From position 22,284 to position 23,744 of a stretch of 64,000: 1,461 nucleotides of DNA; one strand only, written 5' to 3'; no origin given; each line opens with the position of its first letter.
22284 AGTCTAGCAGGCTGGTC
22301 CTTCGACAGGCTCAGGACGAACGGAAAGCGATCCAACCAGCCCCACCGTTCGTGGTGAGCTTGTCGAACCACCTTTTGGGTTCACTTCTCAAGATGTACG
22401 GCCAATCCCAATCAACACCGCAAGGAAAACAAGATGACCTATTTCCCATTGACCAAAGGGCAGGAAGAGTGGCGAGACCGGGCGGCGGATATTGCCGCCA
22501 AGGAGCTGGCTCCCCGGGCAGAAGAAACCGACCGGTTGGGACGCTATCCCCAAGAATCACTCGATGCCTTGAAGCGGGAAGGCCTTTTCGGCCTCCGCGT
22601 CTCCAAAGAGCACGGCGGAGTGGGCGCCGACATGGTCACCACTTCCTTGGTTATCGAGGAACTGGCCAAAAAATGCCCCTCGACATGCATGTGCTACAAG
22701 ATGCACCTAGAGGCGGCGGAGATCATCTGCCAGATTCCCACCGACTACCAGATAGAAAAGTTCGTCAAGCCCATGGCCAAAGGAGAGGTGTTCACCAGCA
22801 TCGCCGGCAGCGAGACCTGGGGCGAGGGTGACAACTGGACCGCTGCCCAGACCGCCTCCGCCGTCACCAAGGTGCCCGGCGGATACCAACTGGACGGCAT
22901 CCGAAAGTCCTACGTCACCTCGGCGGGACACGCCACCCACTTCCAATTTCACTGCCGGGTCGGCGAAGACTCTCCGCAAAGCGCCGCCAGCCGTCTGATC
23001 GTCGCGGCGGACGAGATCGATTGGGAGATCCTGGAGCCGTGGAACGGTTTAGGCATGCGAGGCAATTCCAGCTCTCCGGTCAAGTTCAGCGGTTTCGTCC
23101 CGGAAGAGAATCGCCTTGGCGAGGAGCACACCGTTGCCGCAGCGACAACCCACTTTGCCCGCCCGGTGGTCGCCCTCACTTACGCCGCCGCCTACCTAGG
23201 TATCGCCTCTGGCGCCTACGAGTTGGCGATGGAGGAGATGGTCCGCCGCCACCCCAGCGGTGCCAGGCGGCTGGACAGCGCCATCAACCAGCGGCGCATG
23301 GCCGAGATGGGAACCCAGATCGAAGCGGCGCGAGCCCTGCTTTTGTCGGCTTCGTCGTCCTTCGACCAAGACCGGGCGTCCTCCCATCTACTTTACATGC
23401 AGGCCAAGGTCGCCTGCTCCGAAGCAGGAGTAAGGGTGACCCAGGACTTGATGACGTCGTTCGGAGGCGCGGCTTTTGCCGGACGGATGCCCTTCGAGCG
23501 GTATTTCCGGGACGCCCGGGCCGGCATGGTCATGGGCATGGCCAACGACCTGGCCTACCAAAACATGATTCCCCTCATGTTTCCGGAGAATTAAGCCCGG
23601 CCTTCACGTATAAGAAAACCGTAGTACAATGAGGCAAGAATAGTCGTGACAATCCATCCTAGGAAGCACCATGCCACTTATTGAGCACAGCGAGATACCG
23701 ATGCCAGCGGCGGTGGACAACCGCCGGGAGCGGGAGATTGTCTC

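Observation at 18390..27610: Candidate organosulfur (mercapto-acid / sulfinate type) catabolic island ending in cytoplasmic sulfite oxidation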

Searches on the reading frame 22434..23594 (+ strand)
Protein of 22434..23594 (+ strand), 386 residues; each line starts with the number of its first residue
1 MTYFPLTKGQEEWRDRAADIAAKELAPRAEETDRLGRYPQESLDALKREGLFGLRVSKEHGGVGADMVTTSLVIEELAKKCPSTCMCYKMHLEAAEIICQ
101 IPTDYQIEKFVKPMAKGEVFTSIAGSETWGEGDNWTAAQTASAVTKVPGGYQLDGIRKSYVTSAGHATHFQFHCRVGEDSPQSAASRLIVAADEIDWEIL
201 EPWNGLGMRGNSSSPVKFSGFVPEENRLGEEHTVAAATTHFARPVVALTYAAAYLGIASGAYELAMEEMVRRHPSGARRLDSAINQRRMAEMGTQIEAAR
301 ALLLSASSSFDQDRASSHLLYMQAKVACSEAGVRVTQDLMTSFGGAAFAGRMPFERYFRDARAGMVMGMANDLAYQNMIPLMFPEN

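Call 3: search_protein_families(library=pfam, proteins=[window:22434-23594:+])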
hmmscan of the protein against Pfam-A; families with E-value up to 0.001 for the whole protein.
window:22434-23594:+ (386 aa): 4 families
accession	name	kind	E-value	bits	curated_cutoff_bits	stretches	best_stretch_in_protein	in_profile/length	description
PF02771.21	Acyl-CoA_dh_N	-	4.9e-24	85.3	22.9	1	8-118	2-113/113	Acyl-CoA dehydrogenase, N-terminal domain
PF00441.29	Acyl-CoA_dh_1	-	2.9e-17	63.6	22.4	1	248-367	16-134/150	Acyl-CoA dehydrogenase, C-terminal domain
PF08028.16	Acyl-CoA_dh_2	-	5.2e-13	49.9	22.7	1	249-364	2-126/134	Acyl-CoA dehydrogenase, C-terminal domain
PF02770.24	Acyl-CoA_dh_M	-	1.8e-07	31.7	33.3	1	124-219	3-95/97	Acyl-CoA dehydrogenase, middle domain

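Call 4: search_protein_families(library=ncbifam, proteins=[window:22434-23594:+])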
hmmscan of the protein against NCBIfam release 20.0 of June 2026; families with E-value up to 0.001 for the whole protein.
window:22434-23594:+ (386 aa): 20 families
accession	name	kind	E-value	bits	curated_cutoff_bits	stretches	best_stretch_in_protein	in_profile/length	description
NF049984.1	Rv1679_FadE16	equivalog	6.7e-60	203.3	600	1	27-376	14-359/371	Rv1679 family acyl-CoA dehydrogenase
NF042972.1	AcrlCoAredClosAcrC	equivalog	5.9e-41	140.4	640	1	4-363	3-357/378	acryloyl-CoA reductase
NF042439.1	SulpropCoADesulf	equivalog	1.4e-37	129.4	600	1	15-368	2-356/379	3-sulfinopropanoyl-CoA desulfinase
NF043006.1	CyhCrbnylCoADH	equivalog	3.7e-34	118.3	650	1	20-373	18-366/380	cyclohexane-1-carbonyl-CoA dehydrogenase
TIGR04022.1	sulfur_SfnB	equivalog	1.5e-29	103.1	430.9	1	17-363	13-361/391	SfnB family sulfur acquisition oxidoreductase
NF045552.1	GlutCoADH_Des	equivalog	1.3e-26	93.7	470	1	4-371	3-369/387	glutaryl-CoA dehydrogenase Acd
NF043015.1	DibenthMonoxDszC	equivalog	1.9e-23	82.9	850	1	28-363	32-385/415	dibenzothiophene monooxygenase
NF008997.0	PRK12341.1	equivalog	3.5e-23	82.3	537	1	29-371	29-365/382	acyl-CoA dehydrogenase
NF002885.1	PRK03354.1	equivalog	7.4e-23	81.2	540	1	6-373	5-364/378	crotonobetainyl-CoA dehydrogenase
NF053553.1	prodigi_MBC_PigA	equivalog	2e-21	76.5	500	1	4-372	3-369/381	prodigiosin MBC biosynthesis dehydrogenase PigA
NF045629.1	monooxsub_HsaA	equivalog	2.7e-21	75.8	450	2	120-372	87-361/383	3-hydroxy-9,10-secoandrosta-1,3,5(10)-triene-9,17-dione monooxygenase oxygenase subunit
NF045652.1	ProlPCPDhRedW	equivalog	4.9e-21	75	650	1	11-377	5-368/376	L-prolyl-[peptidyl-carrier protein] dehydrogenase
NF058590.1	AcCoDHFadEBacil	equivalog_domain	1.5e-15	56.8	600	1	11-364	26-392/586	acyl-CoA dehydrogenase FadE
NF037942.1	ac_ACP_DH_MbtN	equivalog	8.4e-11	41.2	700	1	12-378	4-361/376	mycobactin biosynthesis acyl-ACP dehydrogenase MbtN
TIGR03207.1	cyc_hxne_CoA_dh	equivalog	1e-08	34.3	575.35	1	13-361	8-350/372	cyclohexanecarboxyl-CoA dehydrogenase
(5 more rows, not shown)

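Call 10: search_solved_structures(query=window:22434-23594:+, max_evalue=0.001, show_alignments=1)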
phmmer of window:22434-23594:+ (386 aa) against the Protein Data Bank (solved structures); distinct sequences matched with E-value up to 0.001: 94 (the best 60 are shown).
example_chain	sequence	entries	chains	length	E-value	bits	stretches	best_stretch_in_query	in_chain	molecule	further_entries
2dvl_A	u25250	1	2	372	7.4e-35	124.2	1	6-365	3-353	Acyl-CoA dehydrogenase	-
7w0j_A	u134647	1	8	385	1.9e-34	122.8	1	7-371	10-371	Acyl-CoA dehydrogenase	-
8i4p_A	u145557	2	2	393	2e-34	122.7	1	7-371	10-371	Acyl-CoA dehydrogenase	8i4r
3pfd_A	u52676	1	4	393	2.1e-32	116.1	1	13-371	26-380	Acyl-CoA dehydrogenase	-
2jif_A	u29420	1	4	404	1.8e-29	106.5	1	18-373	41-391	SHORT/BRANCHED CHAIN SPECIFIC ACYL-COA DEHYDROGENASE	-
4iv6_A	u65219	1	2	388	2.4e-29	106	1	10-379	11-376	Acyl-CoA dehydrogenase FadE3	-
3m9v_A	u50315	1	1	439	1.5e-28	103.4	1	3-367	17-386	FAD-dependent oxidoreductase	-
4kcf_A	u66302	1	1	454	1.7e-28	103.3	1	3-367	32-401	FAD-dependent oxidoreductase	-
5lnx_A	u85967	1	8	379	1.1e-27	100.5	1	7-373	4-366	Acyl-CoA dehydrogenase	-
4l1f_A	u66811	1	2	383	2.4e-27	99.5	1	4-367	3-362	Acyl-CoA dehydrogenase domain protein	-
5gj7_A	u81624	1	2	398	1.8e-26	96.5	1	22-379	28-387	Acyl-CoA dehydrogenase type 2 domain protein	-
5z8t_A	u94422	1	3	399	1.8e-26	96.5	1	22-379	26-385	Acyl-CoA dehydrogenase type 2 domain protein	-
5ol2_C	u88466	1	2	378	4.2e-26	95.4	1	18-364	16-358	Acyl-CoA dehydrogenase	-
1jqi_A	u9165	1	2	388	5.8e-26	94.9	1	11-365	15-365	short chain acyl-CoA dehydrogenase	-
4u83_A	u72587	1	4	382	8.5e-26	94.3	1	5-369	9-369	Acyl-CoA dehydrogenase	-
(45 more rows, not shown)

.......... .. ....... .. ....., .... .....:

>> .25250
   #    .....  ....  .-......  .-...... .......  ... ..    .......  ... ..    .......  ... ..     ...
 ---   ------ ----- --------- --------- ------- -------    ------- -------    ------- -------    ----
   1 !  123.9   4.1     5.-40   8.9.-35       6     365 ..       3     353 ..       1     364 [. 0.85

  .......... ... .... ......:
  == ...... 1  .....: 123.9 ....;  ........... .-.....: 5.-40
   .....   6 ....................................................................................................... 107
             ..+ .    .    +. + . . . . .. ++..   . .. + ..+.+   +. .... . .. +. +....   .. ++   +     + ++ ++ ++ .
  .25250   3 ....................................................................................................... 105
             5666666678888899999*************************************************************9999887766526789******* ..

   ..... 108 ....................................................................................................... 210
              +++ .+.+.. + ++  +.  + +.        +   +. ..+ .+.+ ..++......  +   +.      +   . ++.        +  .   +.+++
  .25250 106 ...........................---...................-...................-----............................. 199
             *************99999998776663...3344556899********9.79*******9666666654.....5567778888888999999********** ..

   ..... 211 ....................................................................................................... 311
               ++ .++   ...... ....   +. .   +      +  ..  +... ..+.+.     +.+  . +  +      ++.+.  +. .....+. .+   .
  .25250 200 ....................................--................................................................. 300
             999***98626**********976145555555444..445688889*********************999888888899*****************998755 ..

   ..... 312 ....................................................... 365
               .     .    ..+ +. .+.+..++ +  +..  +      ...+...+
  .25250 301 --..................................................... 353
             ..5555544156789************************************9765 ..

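Call 41: find_homologous_proteins(query=window:22434-23594:+)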
Query window:22434-23594:+ (386 aa): 4076 proteins with E <= 0.001 among 8000 candidates; the best 120 are listed.
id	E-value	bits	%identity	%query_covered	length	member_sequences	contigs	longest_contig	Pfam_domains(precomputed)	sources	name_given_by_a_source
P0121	9.1e-251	849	97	100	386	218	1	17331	PF02770.25,PF00441.30,PF08028.17,PF02771.22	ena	-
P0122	2.5e-230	782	88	100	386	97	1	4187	PF02770.25,PF00441.30,PF08028.17,PF02771.22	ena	-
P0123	1.1e-223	760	85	100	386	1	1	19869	PF02770.25,PF00441.30,PF08028.17,PF02771.22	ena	-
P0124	9.8e-222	754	84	100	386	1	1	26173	PF02770.25,PF00441.30,PF08028.17,PF02771.22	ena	-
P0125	7.3e-220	748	84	100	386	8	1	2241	PF02770.25,PF00441.30,PF08028.17,PF02771.22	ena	-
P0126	2.7e-214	729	83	100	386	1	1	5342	PF02770.25,PF00441.30,PF08028.17,PF02771.22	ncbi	-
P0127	3.2e-206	703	78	100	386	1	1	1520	PF02770.25,PF00441.30,PF08028.17,PF02771.22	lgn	-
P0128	7.9e-202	688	77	99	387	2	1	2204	PF00441.30,PF08028.17,PF02771.22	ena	-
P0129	9.1e-202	688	77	100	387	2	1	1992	PF02770.25,PF00441.30,PF08028.17,PF02771.22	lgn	-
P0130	9.7e-202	688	77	100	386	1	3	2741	PF00441.30,PF08028.17,PF02771.22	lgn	-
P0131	5.6e-201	686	78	100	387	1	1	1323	PF02770.25,PF00441.30,PF08028.17,PF02771.22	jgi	jgi:alkylation response protein AidB-like acyl-CoA dehydrogenase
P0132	9.1e-201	685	76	99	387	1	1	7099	PF00441.30,PF08028.17,PF02771.22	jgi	jgi:alkylation response protein AidB-like acyl-CoA dehydrogenase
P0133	1.5e-200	684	77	100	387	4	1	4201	PF02770.25,PF00441.30,PF08028.17,PF02771.22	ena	-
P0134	7.2e-200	682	76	100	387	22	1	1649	PF00441.30,PF08028.17,PF02771.22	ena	-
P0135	7.8e-199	679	75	100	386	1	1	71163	PF00441.30,PF08028.17,PF02771.22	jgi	jgi:alkylation response protein AidB-like acyl-CoA dehydrogenase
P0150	4.8e-194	663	75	100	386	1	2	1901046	PF02770.25,PF00441.30,PF08028.17,PF02771.22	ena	-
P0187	6.6e-188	643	73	100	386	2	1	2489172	PF00441.30,PF08028.17,PF02771.22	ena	-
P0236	5.9e-162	557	62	100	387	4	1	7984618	PF02770.25,PF00441.30,PF08028.17,PF02771.22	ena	-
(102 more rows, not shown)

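Call 42: find_encoding_contigs(protein=P0150, flank=8000, max_places=1)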
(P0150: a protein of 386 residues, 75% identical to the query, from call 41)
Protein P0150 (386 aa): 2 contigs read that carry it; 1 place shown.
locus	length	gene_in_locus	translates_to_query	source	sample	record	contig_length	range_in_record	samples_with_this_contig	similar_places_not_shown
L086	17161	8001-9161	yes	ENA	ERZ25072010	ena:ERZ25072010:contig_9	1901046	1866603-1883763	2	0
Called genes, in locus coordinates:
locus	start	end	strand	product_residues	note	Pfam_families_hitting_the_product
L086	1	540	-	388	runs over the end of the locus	PF01266:DAO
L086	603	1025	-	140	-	PF01243:PNPOx_N, PF12900:Pyridox_ox_2 (weak)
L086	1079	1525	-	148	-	PF07670:Gate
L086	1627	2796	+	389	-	PF01609:DDE_Tnp_1 (faint)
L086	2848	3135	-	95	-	PF01773:Nucleos_tra2_N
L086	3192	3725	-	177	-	PF00293:NUDIX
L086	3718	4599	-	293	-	PF03976:PPK2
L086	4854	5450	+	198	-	PF02775:TPP_enzyme_C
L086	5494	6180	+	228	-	-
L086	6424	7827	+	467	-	PF07690:MFS_1, PF12832:MFS_1_like (weak), PF06779:MFS_4 (weak), PF07690:MFS_1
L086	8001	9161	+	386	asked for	PF02771:Acyl-CoA_dh_N, PF02770:Acyl-CoA_dh_M, PF00441:Acyl-CoA_dh_1, PF08028:Acyl-CoA_dh_2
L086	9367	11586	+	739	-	PF18072:FGAR-AT_linker, PF00586:AIRS, PF02769:AIRS_C, PF00586:AIRS, PF02769:AIRS_C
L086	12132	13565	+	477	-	PF06114:Peptidase_M78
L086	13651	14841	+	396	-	PF13439:Glyco_transf_4, PF13579:Glyco_trans_4_4, PF20706:GT4-conflict, PF00534:Glycos_transf_1, PF13692:Glyco_trans_1_4, PF13524:Glyco_trans_1_2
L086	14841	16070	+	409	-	PF22422:MGH1-like_GH, PF01204:Trehalase (weak), PF03200:Glyco_hydro_63 (weak)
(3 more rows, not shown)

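Call 43: find_encoding_contigs(protein=P0187, flank=8000, max_places=1)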
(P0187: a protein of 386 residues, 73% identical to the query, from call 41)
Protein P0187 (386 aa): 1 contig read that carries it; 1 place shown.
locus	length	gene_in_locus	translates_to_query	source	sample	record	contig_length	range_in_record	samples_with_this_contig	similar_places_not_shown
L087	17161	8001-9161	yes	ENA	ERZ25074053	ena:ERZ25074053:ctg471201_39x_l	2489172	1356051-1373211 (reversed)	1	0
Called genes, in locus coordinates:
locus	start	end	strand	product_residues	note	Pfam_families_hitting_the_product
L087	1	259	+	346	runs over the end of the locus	PF25794:SACS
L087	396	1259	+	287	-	-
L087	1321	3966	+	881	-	PF13020:NOV_C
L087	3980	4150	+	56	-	-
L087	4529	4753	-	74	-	-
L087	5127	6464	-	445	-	PF01695:IstB_IS21, PF00308:Bac_DnaA (weak)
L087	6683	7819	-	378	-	PF13808:DDE_Tnp_1_assoc, PF01609:DDE_Tnp_1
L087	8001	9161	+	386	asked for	PF02771:Acyl-CoA_dh_N, PF00441:Acyl-CoA_dh_1, PF08028:Acyl-CoA_dh_2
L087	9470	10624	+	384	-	PF02770:Acyl-CoA_dh_M (weak)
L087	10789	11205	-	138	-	PF01609:DDE_Tnp_1, PF13586:DDE_Tnp_1_2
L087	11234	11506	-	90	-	PF13340:DUF4096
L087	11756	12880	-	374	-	PF00753:Lactamase_B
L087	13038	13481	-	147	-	-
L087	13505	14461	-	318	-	PF00296:Bac_luciferase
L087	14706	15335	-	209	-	PF00578:AhpC-TSA, PF08534:Redoxin, PF00085:Thioredoxin, PF13098:Thioredoxin_2, PF13905:Thioredoxin_8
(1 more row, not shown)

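Call 44: find_encoding_contigs(protein=P0236, flank=8000, max_places=1)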
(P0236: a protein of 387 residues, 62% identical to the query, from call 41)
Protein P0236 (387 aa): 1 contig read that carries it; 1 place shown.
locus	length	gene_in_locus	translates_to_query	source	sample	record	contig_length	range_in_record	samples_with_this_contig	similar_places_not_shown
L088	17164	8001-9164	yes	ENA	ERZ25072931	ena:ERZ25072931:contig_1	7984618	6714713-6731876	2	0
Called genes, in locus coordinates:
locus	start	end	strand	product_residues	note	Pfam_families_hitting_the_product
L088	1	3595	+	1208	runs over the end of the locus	PF12773:DZR, PF13240:Zn_Ribbon_1 (weak), PF00211:Guanylate_cyc, PF13191:AAA_16, PF07719:TPR_2 (faint)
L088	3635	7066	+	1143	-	PF00211:Guanylate_cyc, PF00515:TPR_1 (faint), PF07719:TPR_2 (faint), PF13181:TPR_8 (faint), PF13191:AAA_16, PF13401:AAA_22 (faint), PF17874:TPR_MalT, PF13424:TPR_12 (weak), +3 more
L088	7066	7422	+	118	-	-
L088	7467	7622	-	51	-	-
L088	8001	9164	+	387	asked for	PF02771:Acyl-CoA_dh_N, PF02770:Acyl-CoA_dh_M (weak), PF00441:Acyl-CoA_dh_1, PF08028:Acyl-CoA_dh_2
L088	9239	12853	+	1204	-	PF00211:Guanylate_cyc, PF13424:TPR_12 (faint), PF13191:AAA_16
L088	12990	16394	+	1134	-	PF00211:Guanylate_cyc, PF13428:TPR_14 (faint), PF13176:TPR_7 (faint), PF13191:AAA_16, PF13401:AAA_22 (faint), PF07719:TPR_2 (faint), PF13181:TPR_8 (faint), PF17874:TPR_MalT, +3 more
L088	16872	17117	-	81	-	-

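Call 45: find_encoding_contigs(protein=P0124, flank=10000, max_places=1)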
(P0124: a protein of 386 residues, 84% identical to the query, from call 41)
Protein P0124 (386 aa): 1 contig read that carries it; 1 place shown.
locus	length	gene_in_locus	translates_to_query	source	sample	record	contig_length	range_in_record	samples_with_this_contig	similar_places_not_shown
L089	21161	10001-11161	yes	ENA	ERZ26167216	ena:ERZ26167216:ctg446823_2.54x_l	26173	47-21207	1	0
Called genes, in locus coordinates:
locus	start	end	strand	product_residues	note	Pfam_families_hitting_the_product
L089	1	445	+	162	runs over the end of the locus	?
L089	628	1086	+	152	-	PF13527:Acetyltransf_9 (weak), PF13673:Acetyltransf_10, PF00583:Acetyltransf_1, PF13444:Acetyltransf_5 (faint), PF13508:Acetyltransf_7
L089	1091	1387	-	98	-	PF07978:NIPSNAP (weak)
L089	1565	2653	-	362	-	PF02746:MR_MLE_N, PF13378:MR_MLE_C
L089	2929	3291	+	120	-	PF03551:PadR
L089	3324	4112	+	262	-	PF01135:PCMT, PF13489:Methyltransf_23, PF01209:Ubie_methyltran, PF06325:PrmA (weak), PF08241:Methyltransf_11, PF08242:Methyltransf_12, PF13649:Methyltransf_25, PF13847:Methyltransf_31, +1 more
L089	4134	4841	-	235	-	PF02585:PIG-L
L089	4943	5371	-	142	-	-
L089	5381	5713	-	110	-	-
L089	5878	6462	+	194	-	PF05995:CDO_I (weak)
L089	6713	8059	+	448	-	PF00083:Sugar_tr (faint), PF07690:MFS_1, PF06779:MFS_4, PF07690:MFS_1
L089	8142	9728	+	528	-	PF00581:Rhodanese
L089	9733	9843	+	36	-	-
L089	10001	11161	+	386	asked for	PF02771:Acyl-CoA_dh_N, PF02770:Acyl-CoA_dh_M (weak), PF00441:Acyl-CoA_dh_1, PF08028:Acyl-CoA_dh_2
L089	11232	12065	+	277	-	PF07883:Cupin_2, PF00174:Oxidored_molyb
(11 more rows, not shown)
